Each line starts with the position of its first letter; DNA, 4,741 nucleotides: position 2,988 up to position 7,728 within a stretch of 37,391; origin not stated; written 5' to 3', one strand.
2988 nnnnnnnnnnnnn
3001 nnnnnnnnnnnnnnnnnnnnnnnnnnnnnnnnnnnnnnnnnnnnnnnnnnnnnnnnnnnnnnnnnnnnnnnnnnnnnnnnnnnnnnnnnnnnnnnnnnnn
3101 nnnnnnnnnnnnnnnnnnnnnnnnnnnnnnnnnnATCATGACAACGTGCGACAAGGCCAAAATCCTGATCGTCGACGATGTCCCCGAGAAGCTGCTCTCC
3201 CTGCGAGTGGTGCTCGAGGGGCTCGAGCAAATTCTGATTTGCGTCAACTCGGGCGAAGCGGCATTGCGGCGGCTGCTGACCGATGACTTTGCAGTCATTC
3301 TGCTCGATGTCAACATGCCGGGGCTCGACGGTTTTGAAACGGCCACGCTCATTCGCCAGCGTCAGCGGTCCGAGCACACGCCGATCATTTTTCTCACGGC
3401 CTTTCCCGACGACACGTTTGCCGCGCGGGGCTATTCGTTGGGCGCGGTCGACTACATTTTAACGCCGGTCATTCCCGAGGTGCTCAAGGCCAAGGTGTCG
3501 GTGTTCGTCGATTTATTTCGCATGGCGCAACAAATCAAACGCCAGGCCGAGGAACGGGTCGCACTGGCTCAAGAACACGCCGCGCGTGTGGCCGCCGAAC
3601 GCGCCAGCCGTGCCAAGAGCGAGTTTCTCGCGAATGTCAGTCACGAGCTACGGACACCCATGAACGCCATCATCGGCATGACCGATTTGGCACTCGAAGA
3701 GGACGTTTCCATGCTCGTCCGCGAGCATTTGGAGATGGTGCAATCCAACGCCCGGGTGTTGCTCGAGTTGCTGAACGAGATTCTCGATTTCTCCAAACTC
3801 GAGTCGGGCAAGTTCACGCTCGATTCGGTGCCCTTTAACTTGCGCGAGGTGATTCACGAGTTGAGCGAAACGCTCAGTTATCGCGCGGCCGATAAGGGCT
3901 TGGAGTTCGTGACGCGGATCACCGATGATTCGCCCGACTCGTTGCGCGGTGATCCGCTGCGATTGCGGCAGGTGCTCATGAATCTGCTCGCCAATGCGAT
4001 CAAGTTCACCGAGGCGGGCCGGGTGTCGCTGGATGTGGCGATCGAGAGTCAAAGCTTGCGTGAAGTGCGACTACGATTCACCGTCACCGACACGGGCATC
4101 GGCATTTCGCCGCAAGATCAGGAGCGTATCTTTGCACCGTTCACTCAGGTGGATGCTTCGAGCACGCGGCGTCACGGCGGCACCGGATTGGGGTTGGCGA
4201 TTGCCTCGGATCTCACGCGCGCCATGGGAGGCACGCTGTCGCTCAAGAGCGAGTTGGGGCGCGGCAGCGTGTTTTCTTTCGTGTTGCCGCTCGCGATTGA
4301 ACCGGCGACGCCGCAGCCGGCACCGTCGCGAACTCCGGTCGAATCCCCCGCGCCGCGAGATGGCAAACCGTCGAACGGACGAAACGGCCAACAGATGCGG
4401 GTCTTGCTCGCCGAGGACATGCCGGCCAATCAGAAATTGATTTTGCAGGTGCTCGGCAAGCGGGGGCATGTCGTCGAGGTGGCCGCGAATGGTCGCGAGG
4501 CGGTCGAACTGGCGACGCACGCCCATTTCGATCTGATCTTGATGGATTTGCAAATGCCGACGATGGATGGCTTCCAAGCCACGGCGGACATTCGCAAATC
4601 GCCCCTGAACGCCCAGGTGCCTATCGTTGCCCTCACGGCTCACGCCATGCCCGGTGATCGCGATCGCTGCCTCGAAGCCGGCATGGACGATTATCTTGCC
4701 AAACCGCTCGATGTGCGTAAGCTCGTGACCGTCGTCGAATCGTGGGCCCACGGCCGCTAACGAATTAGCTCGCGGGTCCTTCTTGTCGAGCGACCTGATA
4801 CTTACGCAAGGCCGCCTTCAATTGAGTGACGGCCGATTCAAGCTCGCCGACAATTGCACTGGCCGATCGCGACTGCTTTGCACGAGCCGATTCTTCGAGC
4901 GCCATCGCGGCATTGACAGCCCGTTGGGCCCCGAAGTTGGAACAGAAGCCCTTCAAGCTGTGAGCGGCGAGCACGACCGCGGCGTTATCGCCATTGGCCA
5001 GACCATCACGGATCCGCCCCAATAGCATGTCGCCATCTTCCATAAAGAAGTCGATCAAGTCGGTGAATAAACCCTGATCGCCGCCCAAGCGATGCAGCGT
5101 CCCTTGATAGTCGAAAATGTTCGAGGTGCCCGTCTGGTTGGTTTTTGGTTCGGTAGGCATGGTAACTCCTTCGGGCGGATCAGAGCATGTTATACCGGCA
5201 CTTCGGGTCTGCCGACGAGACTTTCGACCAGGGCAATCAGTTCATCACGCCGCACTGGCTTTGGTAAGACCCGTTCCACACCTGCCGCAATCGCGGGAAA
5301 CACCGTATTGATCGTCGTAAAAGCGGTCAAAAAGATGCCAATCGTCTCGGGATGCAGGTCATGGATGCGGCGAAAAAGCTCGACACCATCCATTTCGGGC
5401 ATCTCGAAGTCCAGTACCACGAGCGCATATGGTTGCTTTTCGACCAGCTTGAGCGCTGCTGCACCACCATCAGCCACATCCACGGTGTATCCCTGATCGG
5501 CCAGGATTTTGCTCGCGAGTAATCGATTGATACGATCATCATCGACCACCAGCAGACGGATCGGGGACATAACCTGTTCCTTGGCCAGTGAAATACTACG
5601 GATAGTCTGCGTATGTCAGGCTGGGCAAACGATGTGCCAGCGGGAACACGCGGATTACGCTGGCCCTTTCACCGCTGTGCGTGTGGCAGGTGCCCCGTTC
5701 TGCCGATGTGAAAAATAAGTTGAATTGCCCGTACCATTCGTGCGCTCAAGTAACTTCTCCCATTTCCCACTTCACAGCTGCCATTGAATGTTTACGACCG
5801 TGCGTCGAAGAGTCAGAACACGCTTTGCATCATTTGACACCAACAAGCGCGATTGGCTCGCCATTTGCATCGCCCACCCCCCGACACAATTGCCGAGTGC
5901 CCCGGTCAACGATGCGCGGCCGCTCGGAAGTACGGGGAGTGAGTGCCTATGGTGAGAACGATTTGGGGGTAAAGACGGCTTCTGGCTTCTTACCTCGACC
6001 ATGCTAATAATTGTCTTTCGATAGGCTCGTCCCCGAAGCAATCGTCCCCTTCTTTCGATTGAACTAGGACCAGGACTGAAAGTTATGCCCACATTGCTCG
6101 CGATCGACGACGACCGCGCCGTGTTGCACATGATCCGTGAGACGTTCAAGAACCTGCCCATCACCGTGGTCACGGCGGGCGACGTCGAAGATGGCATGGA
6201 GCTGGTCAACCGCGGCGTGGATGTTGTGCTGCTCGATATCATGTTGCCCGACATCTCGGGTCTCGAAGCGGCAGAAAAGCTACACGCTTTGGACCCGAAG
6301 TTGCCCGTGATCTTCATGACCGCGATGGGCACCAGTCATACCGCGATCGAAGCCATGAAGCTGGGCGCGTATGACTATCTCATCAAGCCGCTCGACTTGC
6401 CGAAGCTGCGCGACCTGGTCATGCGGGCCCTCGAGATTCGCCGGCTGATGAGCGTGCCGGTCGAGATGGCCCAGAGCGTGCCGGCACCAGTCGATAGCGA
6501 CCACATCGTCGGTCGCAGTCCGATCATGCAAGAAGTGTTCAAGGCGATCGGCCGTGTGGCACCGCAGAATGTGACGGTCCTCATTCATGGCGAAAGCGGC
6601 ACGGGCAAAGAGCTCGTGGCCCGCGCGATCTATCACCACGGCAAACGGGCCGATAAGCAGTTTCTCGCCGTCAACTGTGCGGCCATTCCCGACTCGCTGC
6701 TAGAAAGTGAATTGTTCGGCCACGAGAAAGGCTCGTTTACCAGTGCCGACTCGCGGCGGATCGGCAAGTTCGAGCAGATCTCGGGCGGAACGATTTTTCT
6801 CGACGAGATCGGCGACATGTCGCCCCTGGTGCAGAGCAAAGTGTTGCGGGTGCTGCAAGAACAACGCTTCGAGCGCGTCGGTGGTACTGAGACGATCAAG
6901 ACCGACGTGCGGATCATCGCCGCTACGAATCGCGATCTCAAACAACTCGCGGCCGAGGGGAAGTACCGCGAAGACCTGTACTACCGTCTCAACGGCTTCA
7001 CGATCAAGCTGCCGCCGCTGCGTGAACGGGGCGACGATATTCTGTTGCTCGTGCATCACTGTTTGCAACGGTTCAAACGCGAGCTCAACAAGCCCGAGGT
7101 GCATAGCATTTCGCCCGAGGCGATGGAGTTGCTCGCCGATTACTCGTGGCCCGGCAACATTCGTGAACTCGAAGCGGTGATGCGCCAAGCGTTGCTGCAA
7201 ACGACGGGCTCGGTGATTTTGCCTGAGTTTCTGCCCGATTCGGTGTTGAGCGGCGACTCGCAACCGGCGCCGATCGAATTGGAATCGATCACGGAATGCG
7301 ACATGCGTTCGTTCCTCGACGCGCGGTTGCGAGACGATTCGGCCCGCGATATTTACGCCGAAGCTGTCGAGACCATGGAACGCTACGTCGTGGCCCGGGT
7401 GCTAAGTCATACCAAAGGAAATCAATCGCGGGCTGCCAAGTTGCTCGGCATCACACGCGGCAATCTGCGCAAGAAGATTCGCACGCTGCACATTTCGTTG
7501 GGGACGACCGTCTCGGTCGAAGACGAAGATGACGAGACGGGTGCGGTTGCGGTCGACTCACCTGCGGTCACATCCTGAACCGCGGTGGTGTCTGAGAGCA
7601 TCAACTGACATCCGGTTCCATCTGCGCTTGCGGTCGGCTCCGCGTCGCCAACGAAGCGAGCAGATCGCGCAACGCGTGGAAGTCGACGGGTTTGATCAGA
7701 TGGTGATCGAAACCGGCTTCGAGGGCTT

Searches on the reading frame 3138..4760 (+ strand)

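Call 16: search_protein_families(library=pfam, proteins=[window:3138-4760:+], max_evalue=0.001)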
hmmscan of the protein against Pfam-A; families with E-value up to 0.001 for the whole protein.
window:3138-4760:+ (540 aa): 4 families
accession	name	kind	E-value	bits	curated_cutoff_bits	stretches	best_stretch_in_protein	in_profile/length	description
PF00072.30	Response_reg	-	6.5e-53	178.1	30.2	2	422-533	1-110/111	Response regulator receiver domain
PF02518.31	HATPase_c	-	2.5e-31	108.8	26.4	1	271-386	1-110/111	Histidine kinase-, DNA gyrase B-, and HSP90-like ATPase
PF00512.31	HisKA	-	3.3e-19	69.1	26.9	1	159-224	1-66/66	His Kinase A (phospho-acceptor) domain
PF23198.2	PDE8A_N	-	0.00041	20.7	29.6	0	437-505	28-97/147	PDE8A-like, N-terminal domain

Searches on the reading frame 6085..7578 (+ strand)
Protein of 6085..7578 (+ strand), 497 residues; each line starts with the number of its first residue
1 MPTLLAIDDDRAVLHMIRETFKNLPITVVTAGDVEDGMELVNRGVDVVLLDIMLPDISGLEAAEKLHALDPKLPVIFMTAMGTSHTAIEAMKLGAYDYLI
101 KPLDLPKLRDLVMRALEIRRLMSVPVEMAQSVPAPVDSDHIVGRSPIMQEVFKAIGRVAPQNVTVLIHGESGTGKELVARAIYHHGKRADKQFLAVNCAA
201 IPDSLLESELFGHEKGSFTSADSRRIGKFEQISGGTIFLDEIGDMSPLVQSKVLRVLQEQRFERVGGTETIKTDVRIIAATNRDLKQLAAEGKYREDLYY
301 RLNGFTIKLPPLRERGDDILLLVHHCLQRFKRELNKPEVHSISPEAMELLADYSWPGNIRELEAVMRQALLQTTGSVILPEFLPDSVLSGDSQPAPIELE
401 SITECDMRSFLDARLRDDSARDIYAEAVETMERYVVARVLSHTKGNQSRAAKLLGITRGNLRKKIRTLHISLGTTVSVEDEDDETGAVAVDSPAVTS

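Call 16: search_protein_families(library=pfam, proteins=[window:6085-7578:+], max_evalue=0.001)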
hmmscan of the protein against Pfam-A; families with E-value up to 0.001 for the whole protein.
window:6085-7578:+ (497 aa): 9 families
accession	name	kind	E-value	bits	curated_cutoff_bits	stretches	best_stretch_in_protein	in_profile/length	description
PF00158.32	Sigma54_activat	-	6.3e-71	237.9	20.2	1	141-307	1-167/168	Sigma-54 interaction domain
PF00072.30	Response_reg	-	5.6e-25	88.1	30.2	1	5-112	2-110/111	Response regulator receiver domain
PF25601.1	AAA_lid_14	-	2.3e-23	82.2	27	1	313-393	1-80/87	AAA+ ATPase lid domain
PF14532.12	Sigma54_activ_2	-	2.1e-22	80.3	25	1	142-312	1-138/138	Sigma-54 interaction domain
PF02954.25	HTH_8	-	8.3e-11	41.9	22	1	428-466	2-40/42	Bacterial regulatory protein, Fis family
PF07728.20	AAA_5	-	2.4e-08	34.5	22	1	165-284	2-124/139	AAA domain (dynein-related subfamily)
PF00004.35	AAA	-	4.6e-06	27.5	21.2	1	165-286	1-112/131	ATPase family associated with various cellular activities (AAA)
PF13191.12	AAA_16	-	2.1e-05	25.5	32.6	1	141-201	2-63/167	AAA ATPase domain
PF07724.20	AAA_2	-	4.2e-05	24.1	27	1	163-291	4-133/166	AAA domain (Cdc48 subfamily)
